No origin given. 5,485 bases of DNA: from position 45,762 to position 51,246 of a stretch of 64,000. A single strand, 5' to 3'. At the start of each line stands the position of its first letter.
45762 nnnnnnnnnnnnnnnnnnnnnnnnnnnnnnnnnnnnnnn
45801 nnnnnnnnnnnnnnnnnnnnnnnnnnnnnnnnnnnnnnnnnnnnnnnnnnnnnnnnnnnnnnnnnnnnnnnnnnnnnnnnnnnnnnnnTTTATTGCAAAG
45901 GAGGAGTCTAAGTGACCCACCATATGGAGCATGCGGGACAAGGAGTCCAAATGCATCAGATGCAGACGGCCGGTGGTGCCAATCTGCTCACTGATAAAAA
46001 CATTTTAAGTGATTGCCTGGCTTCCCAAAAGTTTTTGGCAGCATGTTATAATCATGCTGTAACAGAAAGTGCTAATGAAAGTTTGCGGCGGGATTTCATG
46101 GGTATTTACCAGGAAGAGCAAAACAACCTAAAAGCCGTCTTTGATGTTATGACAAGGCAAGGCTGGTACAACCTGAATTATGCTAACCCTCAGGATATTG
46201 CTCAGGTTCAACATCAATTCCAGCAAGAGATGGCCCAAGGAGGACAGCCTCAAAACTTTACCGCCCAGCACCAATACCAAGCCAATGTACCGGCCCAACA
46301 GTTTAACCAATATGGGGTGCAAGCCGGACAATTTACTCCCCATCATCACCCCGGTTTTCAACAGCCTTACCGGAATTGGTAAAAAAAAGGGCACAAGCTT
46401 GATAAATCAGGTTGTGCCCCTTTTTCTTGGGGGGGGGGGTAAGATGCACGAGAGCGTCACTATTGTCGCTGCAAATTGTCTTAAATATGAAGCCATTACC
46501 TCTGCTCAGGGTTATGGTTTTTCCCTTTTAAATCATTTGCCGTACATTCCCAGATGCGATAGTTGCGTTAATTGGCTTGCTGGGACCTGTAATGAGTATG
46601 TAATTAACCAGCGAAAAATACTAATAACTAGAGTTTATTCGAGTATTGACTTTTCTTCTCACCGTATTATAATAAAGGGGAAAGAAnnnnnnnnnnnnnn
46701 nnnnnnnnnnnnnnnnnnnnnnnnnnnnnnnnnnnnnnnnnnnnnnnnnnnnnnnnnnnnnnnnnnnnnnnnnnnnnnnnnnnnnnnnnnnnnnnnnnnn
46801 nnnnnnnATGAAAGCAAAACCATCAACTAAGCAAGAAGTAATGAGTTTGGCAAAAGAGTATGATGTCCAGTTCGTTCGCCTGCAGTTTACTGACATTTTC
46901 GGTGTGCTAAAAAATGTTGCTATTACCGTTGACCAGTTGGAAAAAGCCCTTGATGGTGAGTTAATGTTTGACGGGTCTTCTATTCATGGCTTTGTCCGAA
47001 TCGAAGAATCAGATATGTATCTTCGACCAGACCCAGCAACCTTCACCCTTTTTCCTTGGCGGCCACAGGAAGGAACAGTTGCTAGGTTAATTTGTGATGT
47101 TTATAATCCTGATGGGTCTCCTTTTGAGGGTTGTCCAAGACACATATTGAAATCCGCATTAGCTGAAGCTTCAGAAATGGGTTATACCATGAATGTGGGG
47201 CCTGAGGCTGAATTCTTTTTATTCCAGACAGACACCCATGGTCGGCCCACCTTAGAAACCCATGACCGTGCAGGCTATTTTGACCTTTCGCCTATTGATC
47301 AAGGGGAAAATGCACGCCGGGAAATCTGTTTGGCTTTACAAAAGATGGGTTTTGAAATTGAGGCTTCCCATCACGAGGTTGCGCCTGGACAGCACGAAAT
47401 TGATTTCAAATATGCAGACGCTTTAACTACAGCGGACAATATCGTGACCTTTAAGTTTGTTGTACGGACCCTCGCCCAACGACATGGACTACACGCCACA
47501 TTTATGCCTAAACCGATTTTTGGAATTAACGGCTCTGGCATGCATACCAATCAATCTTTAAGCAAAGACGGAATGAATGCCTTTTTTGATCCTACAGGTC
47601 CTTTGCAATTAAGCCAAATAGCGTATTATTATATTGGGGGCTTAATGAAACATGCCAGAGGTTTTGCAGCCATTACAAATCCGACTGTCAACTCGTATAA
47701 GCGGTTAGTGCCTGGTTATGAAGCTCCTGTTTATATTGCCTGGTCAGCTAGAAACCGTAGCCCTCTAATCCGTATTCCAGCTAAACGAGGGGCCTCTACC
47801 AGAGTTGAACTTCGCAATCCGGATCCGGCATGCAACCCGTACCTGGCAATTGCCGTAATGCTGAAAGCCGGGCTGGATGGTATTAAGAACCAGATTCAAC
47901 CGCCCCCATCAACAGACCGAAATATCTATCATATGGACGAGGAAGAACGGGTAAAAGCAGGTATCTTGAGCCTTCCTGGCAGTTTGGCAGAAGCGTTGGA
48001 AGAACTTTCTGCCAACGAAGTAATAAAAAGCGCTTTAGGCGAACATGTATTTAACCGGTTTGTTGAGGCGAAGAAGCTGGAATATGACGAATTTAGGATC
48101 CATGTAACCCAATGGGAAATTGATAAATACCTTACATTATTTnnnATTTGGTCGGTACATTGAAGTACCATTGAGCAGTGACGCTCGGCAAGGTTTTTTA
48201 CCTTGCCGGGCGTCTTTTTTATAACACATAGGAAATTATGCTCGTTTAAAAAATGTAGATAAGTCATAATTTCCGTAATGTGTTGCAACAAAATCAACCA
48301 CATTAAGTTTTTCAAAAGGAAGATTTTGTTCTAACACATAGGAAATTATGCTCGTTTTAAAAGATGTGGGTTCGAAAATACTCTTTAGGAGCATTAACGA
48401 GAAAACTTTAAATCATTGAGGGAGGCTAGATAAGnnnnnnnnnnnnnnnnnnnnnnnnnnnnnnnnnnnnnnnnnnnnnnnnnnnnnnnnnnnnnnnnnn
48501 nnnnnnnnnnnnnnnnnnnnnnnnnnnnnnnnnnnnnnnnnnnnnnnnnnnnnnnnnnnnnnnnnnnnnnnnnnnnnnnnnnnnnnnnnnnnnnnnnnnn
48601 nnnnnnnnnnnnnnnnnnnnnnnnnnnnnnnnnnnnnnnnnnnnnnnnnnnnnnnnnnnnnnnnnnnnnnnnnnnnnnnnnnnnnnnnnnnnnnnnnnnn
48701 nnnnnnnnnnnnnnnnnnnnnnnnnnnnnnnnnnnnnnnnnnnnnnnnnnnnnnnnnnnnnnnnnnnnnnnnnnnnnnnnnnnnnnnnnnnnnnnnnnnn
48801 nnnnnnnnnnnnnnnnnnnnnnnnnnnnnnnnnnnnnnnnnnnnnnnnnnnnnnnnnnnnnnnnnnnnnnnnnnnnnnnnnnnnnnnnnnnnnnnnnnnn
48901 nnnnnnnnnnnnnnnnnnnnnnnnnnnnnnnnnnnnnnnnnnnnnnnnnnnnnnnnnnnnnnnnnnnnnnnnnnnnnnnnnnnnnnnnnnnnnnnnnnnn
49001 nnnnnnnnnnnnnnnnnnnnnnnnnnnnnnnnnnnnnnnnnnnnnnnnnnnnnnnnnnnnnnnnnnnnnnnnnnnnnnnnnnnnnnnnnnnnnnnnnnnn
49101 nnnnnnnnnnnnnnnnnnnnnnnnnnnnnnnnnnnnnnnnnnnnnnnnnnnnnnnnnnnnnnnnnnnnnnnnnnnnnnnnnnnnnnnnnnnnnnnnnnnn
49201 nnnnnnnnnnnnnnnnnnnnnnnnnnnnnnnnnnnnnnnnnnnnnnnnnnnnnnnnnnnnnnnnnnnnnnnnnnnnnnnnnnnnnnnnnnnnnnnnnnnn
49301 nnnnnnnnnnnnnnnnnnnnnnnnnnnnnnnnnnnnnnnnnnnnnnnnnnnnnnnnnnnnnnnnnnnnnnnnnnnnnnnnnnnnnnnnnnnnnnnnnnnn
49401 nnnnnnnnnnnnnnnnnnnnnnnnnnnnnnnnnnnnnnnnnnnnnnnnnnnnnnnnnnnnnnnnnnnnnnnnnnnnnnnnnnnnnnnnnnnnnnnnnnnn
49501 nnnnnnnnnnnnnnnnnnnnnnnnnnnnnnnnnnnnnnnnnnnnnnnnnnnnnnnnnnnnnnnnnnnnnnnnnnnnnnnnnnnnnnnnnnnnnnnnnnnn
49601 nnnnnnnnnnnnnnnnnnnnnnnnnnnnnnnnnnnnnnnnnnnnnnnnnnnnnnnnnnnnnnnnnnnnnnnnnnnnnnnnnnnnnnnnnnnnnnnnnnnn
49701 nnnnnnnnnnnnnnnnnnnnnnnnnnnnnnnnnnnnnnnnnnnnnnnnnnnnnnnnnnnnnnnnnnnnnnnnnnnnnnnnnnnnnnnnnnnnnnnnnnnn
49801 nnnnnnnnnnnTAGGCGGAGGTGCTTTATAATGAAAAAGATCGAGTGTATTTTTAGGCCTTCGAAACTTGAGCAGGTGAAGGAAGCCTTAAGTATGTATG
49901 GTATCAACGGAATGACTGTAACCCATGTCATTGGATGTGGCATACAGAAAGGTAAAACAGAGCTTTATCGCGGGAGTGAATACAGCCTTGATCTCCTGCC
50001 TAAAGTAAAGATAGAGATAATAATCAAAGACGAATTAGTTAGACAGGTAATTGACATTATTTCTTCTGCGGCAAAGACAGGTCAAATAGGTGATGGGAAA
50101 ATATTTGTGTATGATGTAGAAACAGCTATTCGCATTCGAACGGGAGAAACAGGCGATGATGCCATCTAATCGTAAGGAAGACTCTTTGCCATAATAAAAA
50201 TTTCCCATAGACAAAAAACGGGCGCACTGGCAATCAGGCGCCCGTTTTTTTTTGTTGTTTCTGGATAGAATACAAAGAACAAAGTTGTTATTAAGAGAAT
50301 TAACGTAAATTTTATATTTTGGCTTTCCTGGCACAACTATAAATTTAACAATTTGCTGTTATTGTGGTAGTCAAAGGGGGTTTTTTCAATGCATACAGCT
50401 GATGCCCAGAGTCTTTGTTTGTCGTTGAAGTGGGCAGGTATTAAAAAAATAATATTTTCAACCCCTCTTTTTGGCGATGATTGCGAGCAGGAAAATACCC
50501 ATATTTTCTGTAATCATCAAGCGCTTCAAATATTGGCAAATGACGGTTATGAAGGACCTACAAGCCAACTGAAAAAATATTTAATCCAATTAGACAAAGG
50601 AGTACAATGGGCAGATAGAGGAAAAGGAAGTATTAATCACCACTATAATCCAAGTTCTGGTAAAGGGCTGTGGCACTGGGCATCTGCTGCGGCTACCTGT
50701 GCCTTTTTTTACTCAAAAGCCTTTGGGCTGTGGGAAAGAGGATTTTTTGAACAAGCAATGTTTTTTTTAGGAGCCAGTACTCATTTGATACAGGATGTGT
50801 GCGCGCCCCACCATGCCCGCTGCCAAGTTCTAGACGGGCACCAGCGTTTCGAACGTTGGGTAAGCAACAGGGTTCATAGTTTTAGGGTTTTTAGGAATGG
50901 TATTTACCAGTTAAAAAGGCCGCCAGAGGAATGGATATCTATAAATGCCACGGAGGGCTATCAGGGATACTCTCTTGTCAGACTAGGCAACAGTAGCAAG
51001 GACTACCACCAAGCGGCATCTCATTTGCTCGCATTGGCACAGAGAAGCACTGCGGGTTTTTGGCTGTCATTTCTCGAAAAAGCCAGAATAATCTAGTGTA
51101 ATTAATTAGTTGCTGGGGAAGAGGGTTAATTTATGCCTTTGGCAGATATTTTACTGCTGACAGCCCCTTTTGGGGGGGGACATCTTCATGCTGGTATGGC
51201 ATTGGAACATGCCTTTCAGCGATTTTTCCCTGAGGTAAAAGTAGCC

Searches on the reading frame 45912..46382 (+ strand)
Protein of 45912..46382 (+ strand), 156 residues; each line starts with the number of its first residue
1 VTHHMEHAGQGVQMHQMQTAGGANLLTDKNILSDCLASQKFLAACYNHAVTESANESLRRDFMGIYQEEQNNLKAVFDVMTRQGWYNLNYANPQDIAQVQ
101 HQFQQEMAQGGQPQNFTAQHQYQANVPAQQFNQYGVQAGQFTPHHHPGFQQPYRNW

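Call 8: search_protein_families(library=pfam, proteins=[window:45912-46382:+], max_evalue=0.01)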
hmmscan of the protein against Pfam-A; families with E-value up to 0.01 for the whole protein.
window:45912-46382:+ (156 aa): 1 family
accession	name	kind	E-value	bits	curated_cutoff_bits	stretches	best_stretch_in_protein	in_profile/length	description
PF07875.18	Coat_F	-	7.1e-19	68.2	25.7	1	27-88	1-62/63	Coat F domain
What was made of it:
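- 45912..46382 (+): CotF-family spore coat protein gene. It probably lies in the same transcription unit as the Grx gene. Call 8: Pfam Coat_F E=7e-19.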

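Call 29: search_protein_families(library=ncbifam, proteins=[window:45912-46382:+], max_evalue=0.01)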
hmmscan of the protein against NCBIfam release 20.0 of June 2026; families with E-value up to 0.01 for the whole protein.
window:45912-46382:+ (156 aa): 0 families

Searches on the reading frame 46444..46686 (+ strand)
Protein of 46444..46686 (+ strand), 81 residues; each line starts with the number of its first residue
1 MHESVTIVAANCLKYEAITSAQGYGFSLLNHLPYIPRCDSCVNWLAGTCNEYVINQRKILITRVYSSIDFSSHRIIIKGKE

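Call 82: search_protein_families(library=pfam, proteins=[window:46444-46686:+], max_evalue=1)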
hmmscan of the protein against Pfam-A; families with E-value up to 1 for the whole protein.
window:46444-46686:+ (81 aa): 0 families

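Call 83: search_protein_families(library=ncbifam, proteins=[window:46444-46686:+], max_evalue=1)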
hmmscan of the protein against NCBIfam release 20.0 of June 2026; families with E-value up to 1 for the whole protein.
window:46444-46686:+ (81 aa): 0 families
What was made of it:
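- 46444..46689 (+): Small Cys-rich ORF (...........GTC) of unknown family. It is present where the Sec-Grx is present and absent where it is absent. Calls 82-83: no family hit.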

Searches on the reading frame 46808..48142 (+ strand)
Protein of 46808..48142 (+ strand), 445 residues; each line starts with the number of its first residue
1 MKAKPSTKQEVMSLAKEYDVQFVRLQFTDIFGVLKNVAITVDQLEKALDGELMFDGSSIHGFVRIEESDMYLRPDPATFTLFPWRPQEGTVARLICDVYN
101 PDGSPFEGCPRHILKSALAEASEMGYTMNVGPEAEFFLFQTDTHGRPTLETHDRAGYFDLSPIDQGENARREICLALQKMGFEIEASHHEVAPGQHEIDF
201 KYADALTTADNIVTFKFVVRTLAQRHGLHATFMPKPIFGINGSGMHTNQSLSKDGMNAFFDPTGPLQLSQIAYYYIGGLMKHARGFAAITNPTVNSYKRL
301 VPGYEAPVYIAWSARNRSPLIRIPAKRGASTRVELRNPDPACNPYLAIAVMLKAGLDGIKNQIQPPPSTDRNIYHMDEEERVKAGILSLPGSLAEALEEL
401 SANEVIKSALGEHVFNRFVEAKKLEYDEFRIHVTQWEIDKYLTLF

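Call 15: find_encoding_contigs(protein=window:46808-48142:+, flank=10000, max_places=6)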
Protein window:46808-48142:+ (445 aa): 2 contigs read that carry it; 1 place shown.
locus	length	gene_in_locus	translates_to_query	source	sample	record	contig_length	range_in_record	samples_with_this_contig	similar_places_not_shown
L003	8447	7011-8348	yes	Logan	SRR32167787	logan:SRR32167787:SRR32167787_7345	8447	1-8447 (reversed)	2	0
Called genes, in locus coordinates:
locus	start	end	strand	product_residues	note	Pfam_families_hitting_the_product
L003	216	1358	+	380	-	PF01595:CNNM, PF00571:CBS (weak), PF03471:CorC_HlyC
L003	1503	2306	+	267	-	PF02811:PHP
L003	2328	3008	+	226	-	-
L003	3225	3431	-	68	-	PF07870:DUF1657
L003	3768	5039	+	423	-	PF00202:Aminotran_3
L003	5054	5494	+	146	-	PF10604:Polyketide_cyc2, PF03364:Polyketide_cyc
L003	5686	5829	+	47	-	-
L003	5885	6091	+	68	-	PF11553:DUF3231 (weak)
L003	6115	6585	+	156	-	PF07875:Coat_F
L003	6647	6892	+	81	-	-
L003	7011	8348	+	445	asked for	PF03951:Gln-synt_N, PF00120:Gln-synt_C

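Call 44: find_homologous_proteins(query=window:46808-48142:+, max_evalue=1e-100)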
Query window:46808-48142:+ (445 aa): 8000 proteins with E <= 1e-100 among 8000 candidates; the best 120 are listed.
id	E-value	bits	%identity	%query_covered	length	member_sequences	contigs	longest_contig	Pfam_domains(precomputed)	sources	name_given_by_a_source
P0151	0.0e+0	1025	100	100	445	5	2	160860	PF03951.25,PF00120.30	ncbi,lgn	ncbi:MAG: type I glutamate--ammonia ligase [Bacillota bacterium]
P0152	3.3e-260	881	85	99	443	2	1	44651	PF03951.25,PF00120.30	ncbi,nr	ncbi:glutamine synthetase [Clostridiales bacterium PH28_bin88]|nr:glutamine synthetase [Clostridiale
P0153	6.1e-251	851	82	99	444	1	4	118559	PF03951.25,PF00120.30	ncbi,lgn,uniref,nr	ncbi:type I glutamate--ammonia ligase [Calderihabitans maritimus]|uniref:Glutamine synthetase n=1 Ta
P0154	2.3e-245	832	80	99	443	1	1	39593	PF03951.25,PF00120.30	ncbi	ncbi:MAG: type I glutamate--ammonia ligase [Bacillota bacterium]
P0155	2.3e-245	832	81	99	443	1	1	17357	PF03951.25,PF00120.30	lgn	-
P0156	3.9e-245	832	82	98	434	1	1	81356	PF03951.25,PF00120.30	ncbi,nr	ncbi:glutamine synthetase [Clostridiales bacterium PH28_bin88]|nr:glutamine synthetase [Clostridiale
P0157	2.7e-244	829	81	99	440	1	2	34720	PF03951.25,PF00120.30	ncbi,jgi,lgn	-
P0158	3.8e-243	825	79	99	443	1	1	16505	PF03951.25,PF00120.30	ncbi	ncbi:MAG: type I glutamate--ammonia ligase [Bacillota bacterium]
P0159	9.2e-242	821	78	99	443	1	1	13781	PF03951.25,PF00120.30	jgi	-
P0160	3.1e-241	819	78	99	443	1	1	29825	PF03951.25,PF00120.30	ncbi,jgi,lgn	-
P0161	4.1e-241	818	79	99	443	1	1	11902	PF03951.25,PF00120.30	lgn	-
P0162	7.0e-241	818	80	99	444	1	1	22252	PF03951.25,PF00120.30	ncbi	ncbi:MAG: type I glutamate--ammonia ligase [Bacillota bacterium]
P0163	2.0e-239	813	78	99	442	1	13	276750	PF03951.25,PF00120.30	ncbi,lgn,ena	-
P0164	5.4e-239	811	78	99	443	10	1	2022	PF03951.25,PF00120.30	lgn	-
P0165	5.6e-239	811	77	99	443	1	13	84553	PF03951.25,PF00120.30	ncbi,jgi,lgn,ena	-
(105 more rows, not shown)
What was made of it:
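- Closest known: Bacterial glutaredoxin selenoprotein family. Different: This copy comes from an uncultured Bacillota MAG near Calderihabitans and PH28_bin88 (call 44).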

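Call 46: find_encoding_contigs(protein=P0152, flank=6000, max_places=2)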
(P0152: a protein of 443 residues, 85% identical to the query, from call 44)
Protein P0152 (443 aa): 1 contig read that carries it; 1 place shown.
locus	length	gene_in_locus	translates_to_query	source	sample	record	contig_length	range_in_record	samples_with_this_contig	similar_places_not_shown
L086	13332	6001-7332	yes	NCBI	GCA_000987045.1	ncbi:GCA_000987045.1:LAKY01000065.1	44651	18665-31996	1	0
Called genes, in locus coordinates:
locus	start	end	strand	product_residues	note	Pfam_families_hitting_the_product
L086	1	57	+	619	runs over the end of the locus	PF02730:AFOR_N, PF01314:AFOR_C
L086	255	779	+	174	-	-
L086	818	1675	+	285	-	-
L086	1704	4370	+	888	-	PF00202:Aminotran_3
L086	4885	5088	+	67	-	-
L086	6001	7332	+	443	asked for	PF03951:Gln-synt_N, PF00120:Gln-synt_C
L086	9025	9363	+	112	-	PF00543:P-II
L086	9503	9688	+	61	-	-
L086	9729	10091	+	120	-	PF02579:Nitro_FeMo-Co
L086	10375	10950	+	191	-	PF01558:POR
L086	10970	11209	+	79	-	PF12797:Fer4_2 (faint), PF12837:Fer4_6 (faint), PF13237:Fer4_10, PF00037:Fer4 (weak), PF14697:Fer4_21, PF12838:Fer4_7 (weak), PF13187:Fer4_9 (weak), PF00037:Fer4 (weak)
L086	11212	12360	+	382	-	PF01855:POR_N, PF02780:Transketolase_C (weak), PF17147:PFOR_II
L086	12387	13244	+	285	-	PF02775:TPP_enzyme_C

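Call 47: find_encoding_contigs(protein=P0153, flank=6000, max_places=2)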
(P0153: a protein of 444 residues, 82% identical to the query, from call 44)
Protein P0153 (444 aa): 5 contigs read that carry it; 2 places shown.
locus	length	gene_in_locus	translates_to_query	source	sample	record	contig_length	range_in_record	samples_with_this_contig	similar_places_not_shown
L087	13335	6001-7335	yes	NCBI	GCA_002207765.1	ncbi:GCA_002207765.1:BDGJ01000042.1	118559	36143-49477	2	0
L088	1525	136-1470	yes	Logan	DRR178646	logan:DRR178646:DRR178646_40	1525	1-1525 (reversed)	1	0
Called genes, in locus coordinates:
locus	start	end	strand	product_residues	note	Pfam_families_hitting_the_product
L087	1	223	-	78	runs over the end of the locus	-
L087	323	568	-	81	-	PF13237:Fer4_10 (faint)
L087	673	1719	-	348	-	PF00850:Hist_deacetyl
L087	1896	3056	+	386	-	PF05651:Diacid_rec, PF17853:GGDEF_2, PF13556:HTH_30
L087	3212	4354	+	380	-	PF02595:Gly_kinase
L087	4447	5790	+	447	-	PF02447:GntP_permease, PF03600:CitMHS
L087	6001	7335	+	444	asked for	PF03951:Gln-synt_N, PF00120:Gln-synt_C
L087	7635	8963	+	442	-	PF00909:Ammonium_transp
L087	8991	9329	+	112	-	PF00543:P-II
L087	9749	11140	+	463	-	PF00909:Ammonium_transp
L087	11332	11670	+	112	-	PF00543:P-II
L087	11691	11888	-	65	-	-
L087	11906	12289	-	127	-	PF03551:PadR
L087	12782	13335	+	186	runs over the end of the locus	-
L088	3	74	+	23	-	?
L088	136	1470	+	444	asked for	PF03951:Gln-synt_N, PF00120:Gln-synt_C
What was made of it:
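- Tried and rejected: Calderihabitans maritimus has no synteny upstream of glnA (call 47).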

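Call 82: search_protein_families(library=pfam, proteins=[L086:5572-5805:+], max_evalue=1)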
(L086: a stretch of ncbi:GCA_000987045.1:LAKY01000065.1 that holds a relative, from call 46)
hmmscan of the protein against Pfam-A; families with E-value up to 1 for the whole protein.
L086:5572-5805:+ (78 aa): 0 families

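Call 83: search_protein_families(library=ncbifam, proteins=[L086:5572-5805:+], max_evalue=1)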
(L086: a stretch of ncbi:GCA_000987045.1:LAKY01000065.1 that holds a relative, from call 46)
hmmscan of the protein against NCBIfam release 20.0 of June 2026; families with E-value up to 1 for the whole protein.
L086:5572-5805:+ (78 aa): 0 families

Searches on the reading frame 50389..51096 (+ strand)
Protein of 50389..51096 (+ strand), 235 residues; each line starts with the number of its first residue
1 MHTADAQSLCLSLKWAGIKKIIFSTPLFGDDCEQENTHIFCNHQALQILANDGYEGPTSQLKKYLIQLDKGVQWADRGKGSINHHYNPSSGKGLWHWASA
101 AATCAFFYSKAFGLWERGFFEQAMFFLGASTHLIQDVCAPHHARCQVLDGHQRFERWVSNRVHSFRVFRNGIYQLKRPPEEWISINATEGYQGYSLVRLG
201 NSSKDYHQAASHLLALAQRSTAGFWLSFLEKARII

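Call 65: search_protein_families(library=pfam, proteins=[window:50389-51096:+], max_evalue=0.00001)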
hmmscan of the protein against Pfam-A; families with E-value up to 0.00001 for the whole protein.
window:50389-51096:+ (235 aa): 1 family
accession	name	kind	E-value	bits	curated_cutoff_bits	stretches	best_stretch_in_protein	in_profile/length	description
PF00882.24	Zn_dep_PLPC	-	1.1e-10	42.2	26.8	1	37-165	1-127/167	Zinc dependent phospholipase C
